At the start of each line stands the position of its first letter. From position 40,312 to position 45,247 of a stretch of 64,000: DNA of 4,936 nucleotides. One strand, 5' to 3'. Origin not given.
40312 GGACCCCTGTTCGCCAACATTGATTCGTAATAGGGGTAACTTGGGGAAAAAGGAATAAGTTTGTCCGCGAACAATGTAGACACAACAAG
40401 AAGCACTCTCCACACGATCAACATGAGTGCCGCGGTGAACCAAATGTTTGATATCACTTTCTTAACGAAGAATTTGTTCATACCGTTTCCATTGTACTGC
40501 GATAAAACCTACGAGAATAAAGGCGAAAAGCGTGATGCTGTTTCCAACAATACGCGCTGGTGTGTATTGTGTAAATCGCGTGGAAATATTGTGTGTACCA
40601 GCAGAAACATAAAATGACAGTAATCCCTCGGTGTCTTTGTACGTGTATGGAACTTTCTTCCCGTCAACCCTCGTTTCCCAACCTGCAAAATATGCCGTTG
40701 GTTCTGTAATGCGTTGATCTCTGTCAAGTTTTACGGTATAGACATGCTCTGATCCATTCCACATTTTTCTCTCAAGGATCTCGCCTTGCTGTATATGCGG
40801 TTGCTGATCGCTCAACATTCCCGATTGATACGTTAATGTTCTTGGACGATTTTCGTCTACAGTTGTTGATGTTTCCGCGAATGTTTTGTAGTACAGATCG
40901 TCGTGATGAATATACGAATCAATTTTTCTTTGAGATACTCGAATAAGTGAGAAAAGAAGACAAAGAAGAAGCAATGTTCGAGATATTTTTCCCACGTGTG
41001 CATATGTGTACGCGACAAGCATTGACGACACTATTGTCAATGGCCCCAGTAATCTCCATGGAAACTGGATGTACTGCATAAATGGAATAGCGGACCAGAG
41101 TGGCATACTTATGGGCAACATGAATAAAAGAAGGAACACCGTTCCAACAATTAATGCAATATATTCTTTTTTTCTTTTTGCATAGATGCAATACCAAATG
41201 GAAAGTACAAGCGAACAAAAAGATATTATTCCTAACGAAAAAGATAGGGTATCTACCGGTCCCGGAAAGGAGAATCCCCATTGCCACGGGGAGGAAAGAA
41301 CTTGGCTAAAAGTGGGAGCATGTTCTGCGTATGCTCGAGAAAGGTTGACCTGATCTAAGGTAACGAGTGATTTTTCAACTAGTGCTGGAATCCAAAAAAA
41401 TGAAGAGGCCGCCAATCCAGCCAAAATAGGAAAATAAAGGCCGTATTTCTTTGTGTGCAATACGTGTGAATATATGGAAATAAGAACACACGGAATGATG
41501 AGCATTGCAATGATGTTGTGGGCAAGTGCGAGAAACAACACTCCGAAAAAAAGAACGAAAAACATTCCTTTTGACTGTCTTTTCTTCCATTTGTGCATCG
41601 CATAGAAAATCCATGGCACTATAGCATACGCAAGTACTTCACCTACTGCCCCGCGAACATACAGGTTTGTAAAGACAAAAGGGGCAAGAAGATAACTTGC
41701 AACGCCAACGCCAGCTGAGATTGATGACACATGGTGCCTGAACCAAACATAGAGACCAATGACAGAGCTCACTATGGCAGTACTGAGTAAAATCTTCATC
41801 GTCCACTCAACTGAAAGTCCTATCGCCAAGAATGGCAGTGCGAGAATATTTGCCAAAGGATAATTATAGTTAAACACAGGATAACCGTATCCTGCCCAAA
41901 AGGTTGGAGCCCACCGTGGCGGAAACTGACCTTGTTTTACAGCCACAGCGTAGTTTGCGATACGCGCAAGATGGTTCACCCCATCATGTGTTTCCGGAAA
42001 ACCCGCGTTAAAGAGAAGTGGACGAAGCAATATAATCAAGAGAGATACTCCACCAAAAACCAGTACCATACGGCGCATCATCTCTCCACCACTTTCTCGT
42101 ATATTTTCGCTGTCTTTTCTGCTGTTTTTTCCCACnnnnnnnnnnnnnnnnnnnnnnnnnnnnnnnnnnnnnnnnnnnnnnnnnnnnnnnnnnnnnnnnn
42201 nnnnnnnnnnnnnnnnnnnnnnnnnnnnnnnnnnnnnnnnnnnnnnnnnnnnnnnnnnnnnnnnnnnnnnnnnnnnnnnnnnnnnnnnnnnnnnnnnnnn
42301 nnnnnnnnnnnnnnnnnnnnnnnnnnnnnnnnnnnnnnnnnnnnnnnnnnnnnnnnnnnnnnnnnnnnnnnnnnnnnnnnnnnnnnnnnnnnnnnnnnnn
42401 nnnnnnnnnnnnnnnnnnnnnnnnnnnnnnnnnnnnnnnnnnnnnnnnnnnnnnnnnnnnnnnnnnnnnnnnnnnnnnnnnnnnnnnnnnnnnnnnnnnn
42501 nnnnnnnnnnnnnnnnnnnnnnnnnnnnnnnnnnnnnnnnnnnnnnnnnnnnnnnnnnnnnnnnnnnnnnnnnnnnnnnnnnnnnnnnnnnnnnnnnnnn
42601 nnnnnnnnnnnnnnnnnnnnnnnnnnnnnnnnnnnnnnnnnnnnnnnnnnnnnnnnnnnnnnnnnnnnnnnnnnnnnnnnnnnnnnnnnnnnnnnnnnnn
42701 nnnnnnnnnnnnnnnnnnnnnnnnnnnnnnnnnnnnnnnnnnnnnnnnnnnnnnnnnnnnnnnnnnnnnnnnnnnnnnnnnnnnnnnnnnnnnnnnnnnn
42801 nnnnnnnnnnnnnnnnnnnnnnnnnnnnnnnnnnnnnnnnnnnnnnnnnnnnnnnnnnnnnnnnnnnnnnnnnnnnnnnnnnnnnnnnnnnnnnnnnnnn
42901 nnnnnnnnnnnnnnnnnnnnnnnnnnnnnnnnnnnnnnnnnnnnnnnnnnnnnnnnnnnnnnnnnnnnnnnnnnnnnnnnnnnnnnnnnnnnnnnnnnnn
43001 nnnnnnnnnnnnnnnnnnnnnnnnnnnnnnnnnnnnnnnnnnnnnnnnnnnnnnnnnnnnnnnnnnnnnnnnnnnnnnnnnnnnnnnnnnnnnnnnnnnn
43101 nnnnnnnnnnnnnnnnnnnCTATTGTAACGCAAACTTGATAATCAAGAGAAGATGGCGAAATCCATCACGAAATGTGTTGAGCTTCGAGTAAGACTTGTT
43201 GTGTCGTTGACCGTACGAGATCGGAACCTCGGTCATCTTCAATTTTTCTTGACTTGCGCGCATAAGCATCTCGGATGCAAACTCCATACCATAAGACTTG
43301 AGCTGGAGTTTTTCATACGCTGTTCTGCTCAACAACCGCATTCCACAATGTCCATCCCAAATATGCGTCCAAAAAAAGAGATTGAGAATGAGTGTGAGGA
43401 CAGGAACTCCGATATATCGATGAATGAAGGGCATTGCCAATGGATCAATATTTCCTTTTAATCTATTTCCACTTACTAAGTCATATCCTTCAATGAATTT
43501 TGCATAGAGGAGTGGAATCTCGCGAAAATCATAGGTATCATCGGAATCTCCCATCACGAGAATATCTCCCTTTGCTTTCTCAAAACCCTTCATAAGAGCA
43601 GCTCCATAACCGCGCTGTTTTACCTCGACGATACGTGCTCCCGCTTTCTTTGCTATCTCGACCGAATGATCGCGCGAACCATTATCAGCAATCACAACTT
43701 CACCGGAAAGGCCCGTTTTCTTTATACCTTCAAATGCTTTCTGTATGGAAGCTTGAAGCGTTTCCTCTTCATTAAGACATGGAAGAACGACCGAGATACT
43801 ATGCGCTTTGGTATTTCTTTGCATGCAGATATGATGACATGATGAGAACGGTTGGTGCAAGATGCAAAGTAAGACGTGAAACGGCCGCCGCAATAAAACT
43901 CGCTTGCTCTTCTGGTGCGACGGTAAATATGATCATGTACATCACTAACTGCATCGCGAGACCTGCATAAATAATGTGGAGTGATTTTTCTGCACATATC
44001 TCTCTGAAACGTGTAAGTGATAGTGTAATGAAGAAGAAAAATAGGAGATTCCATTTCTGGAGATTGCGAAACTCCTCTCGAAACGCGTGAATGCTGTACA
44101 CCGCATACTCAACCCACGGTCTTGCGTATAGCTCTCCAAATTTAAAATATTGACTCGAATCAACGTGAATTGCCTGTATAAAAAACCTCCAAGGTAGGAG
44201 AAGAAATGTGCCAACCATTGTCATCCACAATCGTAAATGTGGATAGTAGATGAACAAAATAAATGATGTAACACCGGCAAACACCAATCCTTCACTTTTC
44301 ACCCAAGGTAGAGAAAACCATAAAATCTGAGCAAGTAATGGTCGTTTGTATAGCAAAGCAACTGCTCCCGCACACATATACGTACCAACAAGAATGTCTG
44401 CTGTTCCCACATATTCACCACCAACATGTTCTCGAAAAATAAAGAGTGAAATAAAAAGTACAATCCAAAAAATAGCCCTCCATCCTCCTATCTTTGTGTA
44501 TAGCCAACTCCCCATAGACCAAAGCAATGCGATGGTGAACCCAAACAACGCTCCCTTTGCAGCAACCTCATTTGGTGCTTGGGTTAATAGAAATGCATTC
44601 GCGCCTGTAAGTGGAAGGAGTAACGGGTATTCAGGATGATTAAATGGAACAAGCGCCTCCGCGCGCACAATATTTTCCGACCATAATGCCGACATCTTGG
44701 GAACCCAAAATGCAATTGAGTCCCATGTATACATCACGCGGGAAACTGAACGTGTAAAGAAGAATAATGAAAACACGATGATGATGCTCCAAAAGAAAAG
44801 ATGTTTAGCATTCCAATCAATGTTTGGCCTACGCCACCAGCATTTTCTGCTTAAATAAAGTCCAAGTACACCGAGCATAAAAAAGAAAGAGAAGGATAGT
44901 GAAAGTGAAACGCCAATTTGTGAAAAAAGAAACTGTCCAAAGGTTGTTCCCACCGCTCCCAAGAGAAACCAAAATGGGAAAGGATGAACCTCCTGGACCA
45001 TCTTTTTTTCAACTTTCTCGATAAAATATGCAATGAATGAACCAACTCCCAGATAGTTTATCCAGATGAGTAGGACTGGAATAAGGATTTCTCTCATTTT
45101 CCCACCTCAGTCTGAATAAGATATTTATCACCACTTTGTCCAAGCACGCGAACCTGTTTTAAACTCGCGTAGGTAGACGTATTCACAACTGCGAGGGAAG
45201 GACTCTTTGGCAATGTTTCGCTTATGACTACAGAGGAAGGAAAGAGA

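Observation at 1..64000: A 64-kb block dedicated to glycan assembly with about 14 GT-C-fold membrane glycosyltransferase-like proteins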

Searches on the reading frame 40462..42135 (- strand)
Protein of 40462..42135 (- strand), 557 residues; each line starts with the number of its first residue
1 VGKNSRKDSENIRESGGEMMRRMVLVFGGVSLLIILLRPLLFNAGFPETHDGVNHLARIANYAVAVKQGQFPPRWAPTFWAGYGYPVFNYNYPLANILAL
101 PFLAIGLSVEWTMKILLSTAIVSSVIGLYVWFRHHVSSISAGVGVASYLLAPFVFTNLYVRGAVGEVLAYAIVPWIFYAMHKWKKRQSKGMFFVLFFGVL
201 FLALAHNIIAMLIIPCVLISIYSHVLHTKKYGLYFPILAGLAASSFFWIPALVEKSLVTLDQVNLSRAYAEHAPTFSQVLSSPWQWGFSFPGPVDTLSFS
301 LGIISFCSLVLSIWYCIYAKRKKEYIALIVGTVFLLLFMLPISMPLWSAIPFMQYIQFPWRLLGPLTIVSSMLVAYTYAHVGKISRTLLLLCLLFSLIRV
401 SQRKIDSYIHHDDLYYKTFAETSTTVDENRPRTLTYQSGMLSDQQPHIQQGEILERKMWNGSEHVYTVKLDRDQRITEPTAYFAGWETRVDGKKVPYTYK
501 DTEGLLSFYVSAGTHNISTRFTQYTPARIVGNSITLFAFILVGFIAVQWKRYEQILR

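Call 4: search_protein_families(library=pfam, proteins=[window:40462-42135:-], max_evalue=0.01)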
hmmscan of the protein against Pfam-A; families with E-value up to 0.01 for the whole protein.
window:40462-42135:- (557 aa): 1 family
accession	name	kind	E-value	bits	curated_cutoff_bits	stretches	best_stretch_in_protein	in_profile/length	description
PF10131.15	PTPS_related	-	9.7e-12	44.6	26.4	1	112-400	25-303/621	6-pyruvoyl-tetrahydropterin synthase related domain; membrane protein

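Call 16: search_protein_families(library=ncbifam, proteins=[window:40462-42135:-], max_evalue=0.1)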
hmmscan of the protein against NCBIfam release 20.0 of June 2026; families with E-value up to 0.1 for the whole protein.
window:40462-42135:- (557 aa): 1 family
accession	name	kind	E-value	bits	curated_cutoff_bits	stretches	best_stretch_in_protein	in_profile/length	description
NF053599.1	transp_MmpA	equivalog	0.0031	16.2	210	1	108-253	64-201/543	MmpA family trehalose lipid delivery protein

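Call 20: find_related_loci(query=window:40462-42135:-, collection=genome_contigs, flank=10000)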
Query window:40462-42135:- (557 aa) in genome_contigs; peptide patterns used: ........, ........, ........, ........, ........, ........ (x = any residue, [..] = any of these).
94 stretches matched a pattern; 76 encode a relative of the query (tblastn E <= 1e-3); 76 distinct loci.
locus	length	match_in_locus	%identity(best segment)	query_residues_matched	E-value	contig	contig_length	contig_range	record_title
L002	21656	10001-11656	47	1-555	5e-167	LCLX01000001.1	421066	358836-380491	MAG: Microgenomates group bacterium GW2011_GWC1_46_15 UX36_C0001, whole genome shotgun sequence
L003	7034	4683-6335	46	1-544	2e-149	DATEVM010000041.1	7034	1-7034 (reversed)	MAG TPA_asm: Patescibacteria group bacterium isolate SMAG_U8367 k141_2047934, whole genome shotgun sequence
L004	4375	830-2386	45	20-535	4e-142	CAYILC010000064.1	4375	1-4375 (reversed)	MAG TPA_asm: uncultured Pseudomonadales bacterium isolate ERP119705_co23_558 genome assembly, contig: NODE_23413_length_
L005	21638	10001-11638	43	10-551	4e-136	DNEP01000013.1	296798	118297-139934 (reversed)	MAG TPA_asm: Candidatus Paceibacterota bacterium isolate UBA12128 contig_3121, whole genome shotgun sequence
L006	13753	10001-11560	37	42-541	2e-99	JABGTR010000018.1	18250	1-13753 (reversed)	MAG: Candidatus Paceibacterota bacterium isolate SI034_bin135 k141_2515068, whole genome shotgun sequence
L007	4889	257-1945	33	1-552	8e-99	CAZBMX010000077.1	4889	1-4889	MAG TPA_asm: uncultured Pseudomonadales bacterium isolate SRP192515_co1_124 genome assembly, contig: NODE_18936_length_4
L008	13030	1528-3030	37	41-535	1e-98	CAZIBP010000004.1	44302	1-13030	MAG TPA_asm: uncultured Pseudomonadales bacterium isolate SRP093185_co1_41 genome assembly, contig: NODE_349_length_4430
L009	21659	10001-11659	36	1-538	5e-97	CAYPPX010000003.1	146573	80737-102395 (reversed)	MAG TPA_asm: uncultured Pseudomonadales bacterium isolate SRP093185_co1_36 genome assembly, contig: NODE_15_length_14657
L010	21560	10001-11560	35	18-533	3e-97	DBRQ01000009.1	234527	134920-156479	MAG TPA_asm: Candidatus Pacebacteria bacterium UBA1364 UBA1364_contig_680, whole genome shotgun sequence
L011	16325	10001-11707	34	1-554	7e-97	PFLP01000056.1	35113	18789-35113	MAG: Candidatus Pacebacteria bacterium CG_4_10_14_0_8_um_filter_42_14 CG_4_10_14_0.8_um_filter_scaffold_1240_c, whole ge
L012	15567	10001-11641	34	1-538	6e-97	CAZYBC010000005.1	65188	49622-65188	MAG TPA_asm: uncultured Pseudomonadales bacterium isolate SRP263991_co1_159 genome assembly, contig: NODE_353_length_651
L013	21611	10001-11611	36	32-554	2e-96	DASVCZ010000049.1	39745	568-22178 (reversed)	MAG TPA_asm: Patescibacteria group bacterium isolate SMAG_U2020 k141_1658300, whole genome shotgun sequence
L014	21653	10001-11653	33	6-543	4e-96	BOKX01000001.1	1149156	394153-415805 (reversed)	Patescibacteria group bacterium BroJett032 DNA, sequence1, whole genome shotgun sequence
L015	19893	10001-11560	35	25-532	5e-96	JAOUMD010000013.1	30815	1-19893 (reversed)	MAG: Candidatus Paceibacterota bacterium isolate 8_1_July_SF_Bin25 8_1_July_SF_Bin25_scaffold_389_c1, whole genome shotg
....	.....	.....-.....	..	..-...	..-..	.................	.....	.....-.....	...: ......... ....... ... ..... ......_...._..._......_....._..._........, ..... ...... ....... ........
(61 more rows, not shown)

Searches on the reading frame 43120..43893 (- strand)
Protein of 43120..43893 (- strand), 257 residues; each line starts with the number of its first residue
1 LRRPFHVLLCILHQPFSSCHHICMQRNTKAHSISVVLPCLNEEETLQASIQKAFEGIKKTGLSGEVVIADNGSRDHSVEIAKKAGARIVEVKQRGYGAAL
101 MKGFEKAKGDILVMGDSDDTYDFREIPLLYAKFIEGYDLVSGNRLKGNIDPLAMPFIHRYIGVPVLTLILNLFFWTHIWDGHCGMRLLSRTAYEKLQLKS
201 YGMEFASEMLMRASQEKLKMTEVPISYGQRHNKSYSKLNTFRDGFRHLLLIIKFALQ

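Call 8: search_protein_families(library=pfam, proteins=[window:43120-43893:-], max_evalue=0.001)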
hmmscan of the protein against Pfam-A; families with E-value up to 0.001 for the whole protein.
window:43120-43893:- (257 aa): 2 families
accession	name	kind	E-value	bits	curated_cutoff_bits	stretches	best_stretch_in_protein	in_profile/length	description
PF00535.33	Glycos_transf_2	-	6.7e-28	98.2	23.3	1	34-196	1-167/168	Glycosyl transferase family 2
PF13641.12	Glyco_tranf_2_3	-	0.00066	20.2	27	1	32-133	2-111/230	Glycosyltransferase like family 2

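Call 42: search_protein_families(library=ncbifam, proteins=[window:43120-43893:-], max_evalue=0.00001)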
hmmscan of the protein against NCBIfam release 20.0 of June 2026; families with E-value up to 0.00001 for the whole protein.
window:43120-43893:- (257 aa): 10 families
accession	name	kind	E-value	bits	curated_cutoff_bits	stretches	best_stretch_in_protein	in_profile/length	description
TIGR04182.1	glyco_TIGR04182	equivalog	1.9e-35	122.7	325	1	33-255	2-218/293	S-layer glycoprotein N-glycosyltransferase AglJ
NF041391.1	DPhHxTase_Halo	equivalog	2.8e-28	98.4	375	1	48-246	8-200/213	dolichyl-phosphate hexose transferase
NF058614.1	PPMAGASynPpgS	equivalog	1.8e-16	60.2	370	1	35-226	4-195/226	polyprenyl-phospho-N-acetylgalactosaminyl synthase PpgS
NF010496.0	PRK13915.1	equivalog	3.8e-16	59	262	1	24-118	26-126/307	glucosyl-3-phosphoglycerate synthase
NF007986.1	PRK10714.1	equivalog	1e-15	57.6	529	1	29-144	4-126/316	undecaprenyl-phosphate 4-deoxy-4-formamido-L-arabinose transferase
NF047588.1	GlcsyltransPgfSStrep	equivalog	1.9e-13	50.3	500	1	33-198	3-170/308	glycosyltransferase PgfS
TIGR04283.1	glyco_like_mftF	equivalog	1.2e-12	48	182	1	33-114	1-78/221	TIGR04283 family arsenosugar biosynthesis glycosyltransferase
TIGR03937.1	PgaC_IcaA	equivalog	3.5e-09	36.1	422.3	1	25-135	39-152/407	poly-beta-1,6-N-acetyl-D-glucosamine synthase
NF007482.0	PRK10073.1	equivalog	3e-08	33.1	423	1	29-122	4-99/334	glycosyltransferase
TIGR03965.1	mycofact_glyco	equivalog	3.4e-06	26.2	280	1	27-133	70-179/467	mycofactocin biosynthesis glycosyltransferase MftF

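Call 92: search_solved_structures(query=window:43120-43893:-, max_evalue=0.00001)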
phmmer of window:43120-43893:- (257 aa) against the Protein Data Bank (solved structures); distinct sequences matched with E-value up to 0.00001: 13.
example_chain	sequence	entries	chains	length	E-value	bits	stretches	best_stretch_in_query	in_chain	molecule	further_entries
5mlz_A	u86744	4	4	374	1.3e-17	67.3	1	31-254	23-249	Dolichol monophosphate mannose synthase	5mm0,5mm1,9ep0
9bhc_C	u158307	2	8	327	5.9e-14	55.3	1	32-193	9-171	Undecaprenyl-phosphate 4-deoxy-4-formamido-L-arabinose transferase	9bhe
8vxh_A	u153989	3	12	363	7e-14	55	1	32-192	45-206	Undecaprenyl-phosphate 4-deoxy-4-formamido-L-arabinose transferase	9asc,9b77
9hwj_A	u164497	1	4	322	1.1e-12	51.1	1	32-143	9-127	Undecaprenyl-phosphate 4-deoxy-4-formamido-L-arabinose transferase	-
7pdo_A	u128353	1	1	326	2.1e-07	33.9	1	30-132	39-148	Glucosyl-3-phosphoglycerate synthase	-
7p5l_A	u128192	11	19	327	2.1e-07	33.9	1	30-132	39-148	Glucosyl-3-phosphoglycerate synthase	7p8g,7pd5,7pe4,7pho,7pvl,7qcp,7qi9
3ckj_A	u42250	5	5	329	3.7e-07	33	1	30-119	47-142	Putative uncharacterized protein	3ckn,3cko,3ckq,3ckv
4y6n_A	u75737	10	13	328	5.3e-07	32.5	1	30-119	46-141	Glucosyl-3-phosphoglycerate synthase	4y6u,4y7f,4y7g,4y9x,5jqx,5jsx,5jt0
3e25_A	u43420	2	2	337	5.6e-07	32.4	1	30-119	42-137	Putative uncharacterized protein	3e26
4ddz_A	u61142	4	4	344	5.8e-07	32.4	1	30-119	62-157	GLUCOSYL-3-PHOSPHOGLYCERATE SYNTHASE (GpgS) | Glucosyl-3-phosphoglycerate synthase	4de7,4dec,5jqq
9omj_A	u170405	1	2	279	2.2e-06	30.5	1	30-145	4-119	Glycosyltransferase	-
9omh_A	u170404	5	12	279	4.1e-06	29.6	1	32-145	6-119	Glycosyltransferase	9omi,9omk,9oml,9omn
9omm_A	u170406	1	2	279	4.2e-06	29.6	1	32-145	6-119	Glycosyltransferase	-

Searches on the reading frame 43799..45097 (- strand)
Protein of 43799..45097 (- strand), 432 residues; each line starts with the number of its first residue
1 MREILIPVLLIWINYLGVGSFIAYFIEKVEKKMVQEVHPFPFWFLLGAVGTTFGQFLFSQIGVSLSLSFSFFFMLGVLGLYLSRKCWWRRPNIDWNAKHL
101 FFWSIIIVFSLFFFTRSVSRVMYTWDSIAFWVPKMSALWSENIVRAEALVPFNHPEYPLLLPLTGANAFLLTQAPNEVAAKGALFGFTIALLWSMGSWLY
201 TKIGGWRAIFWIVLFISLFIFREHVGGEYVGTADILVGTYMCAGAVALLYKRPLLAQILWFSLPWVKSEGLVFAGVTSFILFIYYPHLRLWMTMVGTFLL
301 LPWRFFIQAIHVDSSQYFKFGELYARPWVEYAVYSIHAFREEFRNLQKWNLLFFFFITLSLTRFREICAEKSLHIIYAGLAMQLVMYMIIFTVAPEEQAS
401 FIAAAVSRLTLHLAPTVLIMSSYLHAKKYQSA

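Call 4: search_protein_families(library=pfam, proteins=[window:43799-45097:-], max_evalue=0.01)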
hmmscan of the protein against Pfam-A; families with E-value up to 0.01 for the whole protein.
window:43799-45097:- (432 aa): 0 families

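Call 16: search_protein_families(library=ncbifam, proteins=[window:43799-45097:-], max_evalue=0.1)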
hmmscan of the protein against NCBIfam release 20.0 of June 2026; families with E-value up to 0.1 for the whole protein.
window:43799-45097:- (432 aa): 1 family
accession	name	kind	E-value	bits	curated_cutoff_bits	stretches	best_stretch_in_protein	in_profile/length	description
NF052596.1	RR_EAL_PvrR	equivalog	0.014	14.1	580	1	128-164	156-192/398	response regulator cyclic di-GMP phosphodiesterase PvrR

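Call 38: find_homologous_proteins(query=window:43799-45097:-, max_evalue=0.001)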
Query window:43799-45097:- (432 aa): 28 proteins with E <= 0.001 among 8000 candidates.
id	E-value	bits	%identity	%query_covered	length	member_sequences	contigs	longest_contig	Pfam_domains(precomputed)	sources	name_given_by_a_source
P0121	8.3e-201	686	94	75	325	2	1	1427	-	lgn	-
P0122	1.7e-134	467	53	98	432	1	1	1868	-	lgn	-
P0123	3.1e-133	463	51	98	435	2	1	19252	-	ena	-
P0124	2.7e-132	460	53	100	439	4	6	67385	-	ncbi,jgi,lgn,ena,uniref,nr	ncbi:MAG: hypothetical protein A2840_02520 [Candidatus Buchananbacteria bacterium RIFCSPHIGHO2_01_FU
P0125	1.3e-131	458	51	98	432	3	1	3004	-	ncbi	-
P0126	2.5e-131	457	52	98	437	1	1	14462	-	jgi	jgi:hypothetical protein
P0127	3.7e-131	456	52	97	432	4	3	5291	-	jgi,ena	-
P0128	2.0e-129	451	51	99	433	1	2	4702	-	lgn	-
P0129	3.1e-129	450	51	97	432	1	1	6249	-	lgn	-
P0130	6.1e-128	446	50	97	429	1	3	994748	-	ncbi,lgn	-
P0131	3.2e-127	443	48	99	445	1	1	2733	-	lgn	-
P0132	2.9e-126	440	49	100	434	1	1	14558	-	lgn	-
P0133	1.6e-121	425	49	97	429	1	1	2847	-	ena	-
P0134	9.1e-120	419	49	96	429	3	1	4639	-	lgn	-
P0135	1.6e-115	405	49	100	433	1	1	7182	-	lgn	-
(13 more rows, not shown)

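Call 41: search_solved_structures(query=A1, max_evalue=10)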
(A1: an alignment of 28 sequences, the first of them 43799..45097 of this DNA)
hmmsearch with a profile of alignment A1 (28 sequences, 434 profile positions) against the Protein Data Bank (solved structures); distinct sequences matched with E-value up to 10: 2.
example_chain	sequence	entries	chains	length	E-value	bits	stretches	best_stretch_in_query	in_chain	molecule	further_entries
5udg_A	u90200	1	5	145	2.3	10.1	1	132-170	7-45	NADPH-dependent 7-cyano-7-deazaguanine reductase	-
4f8b_A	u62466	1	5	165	3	9.7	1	132-170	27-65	NADPH-dependent 7-cyano-7-deazaguanine reductase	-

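Call 45: predict_structure(alignment_id=A1)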
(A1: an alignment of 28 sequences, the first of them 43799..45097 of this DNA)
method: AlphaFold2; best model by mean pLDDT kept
length: 432 residues; sequences in the alignment: 28
mean_pLDDT: 85.9   pTM: 0.90
mean pLDDT of the five models: 85.9, 85.8, 85.6, 85.5, 85.1
residues with pLDDT >= 90: 246; 70-90: 131; 50-70: 38; < 50: 17
segments of 3 or more residues with pLDDT < 50: 315-322, 395-398, 429-432
pLDDT, mean of each block of 10 residues (from residue 1): 91 98 90 68 97 96 97 97 78 79 94 91 77 92 85 68 96 94 96 94 89 92 85 89 95 94 90 94 93 89 85 53 62 77 82 92 92 96 84 52 69 94 75 36
secondary structure, 60 per line:
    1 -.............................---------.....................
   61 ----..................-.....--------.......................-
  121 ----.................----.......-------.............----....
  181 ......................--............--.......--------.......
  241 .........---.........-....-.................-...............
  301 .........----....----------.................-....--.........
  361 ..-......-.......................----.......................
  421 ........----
elements in order: H2-30 H40-60 H65-82 H84-88 H97-119 H125-141 H146-152 H160-172 H177-202 H205-216 H219-225 H234-249 H253-261 H263-266 H268-284 H286-309 H314-317 H328-344 H346-349 H352-362 H364-369 H371-393 H398-428
